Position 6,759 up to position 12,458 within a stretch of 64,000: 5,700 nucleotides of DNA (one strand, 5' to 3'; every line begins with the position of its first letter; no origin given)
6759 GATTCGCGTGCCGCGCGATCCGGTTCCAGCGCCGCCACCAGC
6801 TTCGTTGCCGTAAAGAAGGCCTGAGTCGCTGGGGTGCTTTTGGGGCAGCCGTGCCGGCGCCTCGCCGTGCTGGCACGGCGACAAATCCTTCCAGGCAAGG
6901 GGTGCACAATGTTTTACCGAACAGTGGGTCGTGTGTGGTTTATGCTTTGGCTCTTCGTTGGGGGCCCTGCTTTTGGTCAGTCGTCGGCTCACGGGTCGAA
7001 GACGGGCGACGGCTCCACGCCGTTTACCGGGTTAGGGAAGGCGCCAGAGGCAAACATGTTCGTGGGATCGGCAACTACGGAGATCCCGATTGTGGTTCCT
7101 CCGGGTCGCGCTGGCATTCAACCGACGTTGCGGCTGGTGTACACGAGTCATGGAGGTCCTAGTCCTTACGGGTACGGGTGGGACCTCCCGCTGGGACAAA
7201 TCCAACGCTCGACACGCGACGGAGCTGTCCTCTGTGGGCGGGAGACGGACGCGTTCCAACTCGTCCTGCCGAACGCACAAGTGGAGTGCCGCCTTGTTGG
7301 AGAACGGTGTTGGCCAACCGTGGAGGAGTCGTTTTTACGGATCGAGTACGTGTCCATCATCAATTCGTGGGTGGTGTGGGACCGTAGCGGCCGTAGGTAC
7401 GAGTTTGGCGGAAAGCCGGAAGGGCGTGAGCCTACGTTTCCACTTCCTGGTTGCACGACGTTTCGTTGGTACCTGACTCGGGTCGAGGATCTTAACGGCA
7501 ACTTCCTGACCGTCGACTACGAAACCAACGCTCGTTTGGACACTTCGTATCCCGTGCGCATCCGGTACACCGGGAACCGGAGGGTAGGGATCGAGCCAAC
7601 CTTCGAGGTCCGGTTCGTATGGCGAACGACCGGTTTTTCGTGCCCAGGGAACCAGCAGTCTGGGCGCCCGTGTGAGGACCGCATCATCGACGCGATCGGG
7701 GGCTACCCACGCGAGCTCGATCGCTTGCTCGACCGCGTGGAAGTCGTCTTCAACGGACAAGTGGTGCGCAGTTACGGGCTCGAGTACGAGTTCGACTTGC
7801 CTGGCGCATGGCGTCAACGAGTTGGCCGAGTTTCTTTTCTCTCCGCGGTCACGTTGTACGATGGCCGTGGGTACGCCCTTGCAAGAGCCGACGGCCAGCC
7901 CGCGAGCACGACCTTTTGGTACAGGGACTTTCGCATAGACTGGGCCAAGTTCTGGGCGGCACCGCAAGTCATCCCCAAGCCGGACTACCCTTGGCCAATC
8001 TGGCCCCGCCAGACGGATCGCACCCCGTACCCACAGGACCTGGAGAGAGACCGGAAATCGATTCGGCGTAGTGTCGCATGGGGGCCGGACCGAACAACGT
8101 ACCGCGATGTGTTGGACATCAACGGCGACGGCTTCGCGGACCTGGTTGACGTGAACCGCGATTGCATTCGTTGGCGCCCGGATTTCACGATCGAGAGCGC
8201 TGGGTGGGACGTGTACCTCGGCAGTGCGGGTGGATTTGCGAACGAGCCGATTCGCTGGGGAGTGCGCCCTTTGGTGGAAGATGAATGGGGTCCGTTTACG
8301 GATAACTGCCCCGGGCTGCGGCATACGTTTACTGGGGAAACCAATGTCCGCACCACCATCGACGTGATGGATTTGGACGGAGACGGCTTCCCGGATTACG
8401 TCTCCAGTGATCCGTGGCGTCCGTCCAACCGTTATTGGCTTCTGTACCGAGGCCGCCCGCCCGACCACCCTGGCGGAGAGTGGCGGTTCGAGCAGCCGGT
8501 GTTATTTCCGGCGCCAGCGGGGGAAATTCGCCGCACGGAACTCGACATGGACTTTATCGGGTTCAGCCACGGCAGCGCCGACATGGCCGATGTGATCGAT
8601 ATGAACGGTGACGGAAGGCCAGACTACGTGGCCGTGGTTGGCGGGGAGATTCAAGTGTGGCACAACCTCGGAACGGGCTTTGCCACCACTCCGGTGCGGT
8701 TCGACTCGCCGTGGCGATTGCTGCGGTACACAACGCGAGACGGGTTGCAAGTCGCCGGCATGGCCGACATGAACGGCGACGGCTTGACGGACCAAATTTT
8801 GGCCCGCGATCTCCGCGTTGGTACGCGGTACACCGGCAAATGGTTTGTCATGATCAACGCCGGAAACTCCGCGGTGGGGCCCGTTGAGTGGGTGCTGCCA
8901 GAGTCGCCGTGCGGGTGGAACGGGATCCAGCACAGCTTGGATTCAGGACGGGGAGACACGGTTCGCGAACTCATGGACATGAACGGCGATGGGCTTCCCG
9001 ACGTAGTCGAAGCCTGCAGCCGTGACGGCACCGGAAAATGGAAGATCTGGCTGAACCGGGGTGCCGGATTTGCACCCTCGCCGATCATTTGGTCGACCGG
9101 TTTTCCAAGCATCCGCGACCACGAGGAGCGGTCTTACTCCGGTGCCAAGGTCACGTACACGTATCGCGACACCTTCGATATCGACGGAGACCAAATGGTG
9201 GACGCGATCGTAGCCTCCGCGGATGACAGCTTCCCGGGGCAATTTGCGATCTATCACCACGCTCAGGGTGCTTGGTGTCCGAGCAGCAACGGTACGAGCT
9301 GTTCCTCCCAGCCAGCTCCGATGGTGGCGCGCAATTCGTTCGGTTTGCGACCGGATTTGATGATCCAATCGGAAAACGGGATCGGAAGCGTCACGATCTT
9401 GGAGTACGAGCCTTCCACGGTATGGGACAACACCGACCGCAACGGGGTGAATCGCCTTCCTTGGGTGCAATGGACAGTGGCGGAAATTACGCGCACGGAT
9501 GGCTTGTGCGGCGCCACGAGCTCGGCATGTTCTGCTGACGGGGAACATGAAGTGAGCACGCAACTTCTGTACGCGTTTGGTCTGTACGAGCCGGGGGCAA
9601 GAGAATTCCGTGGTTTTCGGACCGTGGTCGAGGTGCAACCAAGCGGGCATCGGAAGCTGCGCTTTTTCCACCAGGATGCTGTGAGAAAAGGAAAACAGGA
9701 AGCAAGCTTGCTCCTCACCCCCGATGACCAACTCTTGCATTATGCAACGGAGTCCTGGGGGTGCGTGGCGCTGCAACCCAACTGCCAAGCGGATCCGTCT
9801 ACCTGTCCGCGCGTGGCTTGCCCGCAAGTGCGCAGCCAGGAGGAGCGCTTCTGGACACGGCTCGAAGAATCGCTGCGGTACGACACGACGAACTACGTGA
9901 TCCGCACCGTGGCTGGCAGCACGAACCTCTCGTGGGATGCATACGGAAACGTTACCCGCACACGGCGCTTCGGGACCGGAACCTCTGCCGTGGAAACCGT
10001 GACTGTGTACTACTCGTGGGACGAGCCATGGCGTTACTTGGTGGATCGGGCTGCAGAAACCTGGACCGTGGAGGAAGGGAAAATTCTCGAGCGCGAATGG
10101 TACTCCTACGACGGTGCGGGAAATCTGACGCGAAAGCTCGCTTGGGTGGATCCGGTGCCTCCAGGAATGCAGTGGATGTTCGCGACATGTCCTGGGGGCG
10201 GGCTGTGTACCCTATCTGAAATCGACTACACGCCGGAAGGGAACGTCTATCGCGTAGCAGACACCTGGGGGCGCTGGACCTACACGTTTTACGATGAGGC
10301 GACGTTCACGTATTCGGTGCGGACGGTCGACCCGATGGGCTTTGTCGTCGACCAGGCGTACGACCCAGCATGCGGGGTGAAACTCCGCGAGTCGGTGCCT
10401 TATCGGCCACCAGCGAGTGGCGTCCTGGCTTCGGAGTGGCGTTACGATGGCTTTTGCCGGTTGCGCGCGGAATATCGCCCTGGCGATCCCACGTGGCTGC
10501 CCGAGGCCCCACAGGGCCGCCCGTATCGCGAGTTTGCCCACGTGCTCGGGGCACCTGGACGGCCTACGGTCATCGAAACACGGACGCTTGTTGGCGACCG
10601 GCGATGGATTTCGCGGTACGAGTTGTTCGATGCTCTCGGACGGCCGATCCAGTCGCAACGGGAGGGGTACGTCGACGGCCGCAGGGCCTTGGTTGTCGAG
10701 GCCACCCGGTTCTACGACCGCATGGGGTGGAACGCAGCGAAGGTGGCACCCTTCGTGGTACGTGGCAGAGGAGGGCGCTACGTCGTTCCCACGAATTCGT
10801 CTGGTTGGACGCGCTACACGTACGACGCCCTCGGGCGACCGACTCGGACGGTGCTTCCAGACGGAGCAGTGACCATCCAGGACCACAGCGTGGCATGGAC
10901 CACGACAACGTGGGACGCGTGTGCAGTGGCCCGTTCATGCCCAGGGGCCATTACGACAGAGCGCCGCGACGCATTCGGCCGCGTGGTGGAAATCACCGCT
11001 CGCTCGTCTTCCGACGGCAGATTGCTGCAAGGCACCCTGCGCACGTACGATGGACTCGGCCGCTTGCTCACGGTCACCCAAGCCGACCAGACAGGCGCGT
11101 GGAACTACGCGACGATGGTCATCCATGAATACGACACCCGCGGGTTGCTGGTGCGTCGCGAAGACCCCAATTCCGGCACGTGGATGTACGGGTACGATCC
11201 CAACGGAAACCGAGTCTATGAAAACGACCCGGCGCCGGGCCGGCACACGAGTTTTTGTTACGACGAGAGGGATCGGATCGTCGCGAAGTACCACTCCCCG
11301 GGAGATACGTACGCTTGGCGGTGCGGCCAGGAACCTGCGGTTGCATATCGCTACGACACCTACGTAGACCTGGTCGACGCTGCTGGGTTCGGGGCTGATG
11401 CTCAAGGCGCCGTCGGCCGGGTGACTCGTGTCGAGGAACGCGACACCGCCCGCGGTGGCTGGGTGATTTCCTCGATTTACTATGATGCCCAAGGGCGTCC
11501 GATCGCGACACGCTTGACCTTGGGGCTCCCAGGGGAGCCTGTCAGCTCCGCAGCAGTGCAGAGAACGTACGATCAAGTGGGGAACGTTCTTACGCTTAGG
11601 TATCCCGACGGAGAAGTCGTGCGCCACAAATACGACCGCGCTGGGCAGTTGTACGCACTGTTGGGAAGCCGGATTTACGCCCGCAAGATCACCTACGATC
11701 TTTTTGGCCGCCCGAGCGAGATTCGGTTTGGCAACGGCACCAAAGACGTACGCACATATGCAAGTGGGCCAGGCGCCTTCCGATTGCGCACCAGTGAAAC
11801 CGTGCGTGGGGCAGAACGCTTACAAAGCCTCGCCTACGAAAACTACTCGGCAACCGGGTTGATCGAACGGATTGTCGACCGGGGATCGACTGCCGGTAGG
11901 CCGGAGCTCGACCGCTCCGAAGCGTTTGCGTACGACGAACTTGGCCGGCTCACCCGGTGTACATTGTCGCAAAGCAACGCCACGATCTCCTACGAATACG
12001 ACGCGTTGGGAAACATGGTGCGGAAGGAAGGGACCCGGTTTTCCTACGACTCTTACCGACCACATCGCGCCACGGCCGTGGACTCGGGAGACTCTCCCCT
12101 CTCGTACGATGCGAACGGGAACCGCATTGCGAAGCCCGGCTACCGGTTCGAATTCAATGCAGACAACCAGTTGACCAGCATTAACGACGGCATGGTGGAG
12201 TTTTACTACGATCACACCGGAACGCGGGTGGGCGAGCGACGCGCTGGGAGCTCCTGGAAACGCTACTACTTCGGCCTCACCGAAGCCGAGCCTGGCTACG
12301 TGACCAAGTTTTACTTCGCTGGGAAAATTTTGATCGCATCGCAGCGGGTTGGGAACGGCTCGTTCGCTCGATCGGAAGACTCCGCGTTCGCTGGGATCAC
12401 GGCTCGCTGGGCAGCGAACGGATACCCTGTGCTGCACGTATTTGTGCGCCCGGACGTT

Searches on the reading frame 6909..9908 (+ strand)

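Call 87: search_protein_families(library=pfam, proteins=[window:6909-9908:+], max_evalue=0.001)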
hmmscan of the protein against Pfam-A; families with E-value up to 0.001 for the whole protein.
window:6909-9908:+ (1000 aa): 4 families
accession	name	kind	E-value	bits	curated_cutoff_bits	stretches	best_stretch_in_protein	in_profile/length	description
PF13517.12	FG-GAP_3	-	4.4e-23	82.1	26.9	2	564-628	1-58/61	FG-GAP-like repeat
PF12256.14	TcdB_toxin_midN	-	4e-19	69.1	24.8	1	814-914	68-161/181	Insecticide toxin TcdB middle/N-terminal region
PF03534.18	SpvB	-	2e-12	47.4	22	1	52-208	4-181/287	Salmonella virulence plasmid 65kDa B protein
PF01839.29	FG-GAP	-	7.9e-05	22.9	22.1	0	401-413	7-19/37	FG-GAP repeat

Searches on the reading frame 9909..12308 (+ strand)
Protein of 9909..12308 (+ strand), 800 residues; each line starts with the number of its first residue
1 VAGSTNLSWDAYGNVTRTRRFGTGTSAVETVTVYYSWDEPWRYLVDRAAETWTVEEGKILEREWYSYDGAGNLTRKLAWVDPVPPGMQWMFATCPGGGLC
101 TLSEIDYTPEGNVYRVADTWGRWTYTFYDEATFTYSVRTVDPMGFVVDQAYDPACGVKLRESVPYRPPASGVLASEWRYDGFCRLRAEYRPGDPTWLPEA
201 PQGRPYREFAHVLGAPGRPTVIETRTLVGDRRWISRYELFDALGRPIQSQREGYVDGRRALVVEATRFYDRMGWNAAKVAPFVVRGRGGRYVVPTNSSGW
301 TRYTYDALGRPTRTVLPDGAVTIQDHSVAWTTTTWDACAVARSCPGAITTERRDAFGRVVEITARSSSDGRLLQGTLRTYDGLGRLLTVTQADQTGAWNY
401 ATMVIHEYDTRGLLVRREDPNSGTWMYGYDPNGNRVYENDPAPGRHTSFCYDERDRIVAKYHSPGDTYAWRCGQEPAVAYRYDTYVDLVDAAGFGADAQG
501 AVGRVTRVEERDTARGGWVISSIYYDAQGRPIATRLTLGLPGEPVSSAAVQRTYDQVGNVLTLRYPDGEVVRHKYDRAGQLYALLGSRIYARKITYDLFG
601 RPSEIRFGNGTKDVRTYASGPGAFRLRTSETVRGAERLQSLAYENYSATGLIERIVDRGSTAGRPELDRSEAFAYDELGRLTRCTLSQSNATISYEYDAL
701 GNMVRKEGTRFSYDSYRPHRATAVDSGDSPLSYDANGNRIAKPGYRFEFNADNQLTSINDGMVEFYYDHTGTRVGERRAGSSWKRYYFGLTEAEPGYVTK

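Call 87: search_protein_families(library=pfam, proteins=[window:9909-12308:+], max_evalue=0.001)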
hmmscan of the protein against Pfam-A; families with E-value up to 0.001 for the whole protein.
window:9909-12308:+ (800 aa): 3 families
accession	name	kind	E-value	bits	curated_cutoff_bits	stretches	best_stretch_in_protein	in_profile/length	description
PF05593.20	RHS_repeat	-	5.3e-28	97.2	22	3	295-320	11-37/38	RHS Repeat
PF20041.5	DUF6443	-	3.2e-09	37.6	27.8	0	231-294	20-79/137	Domain of unknown function (DUF6443)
PF25023.1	TEN_YD-shell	-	4.1e-08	32.2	50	1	350-584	576-782/909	Teneurin YD-shell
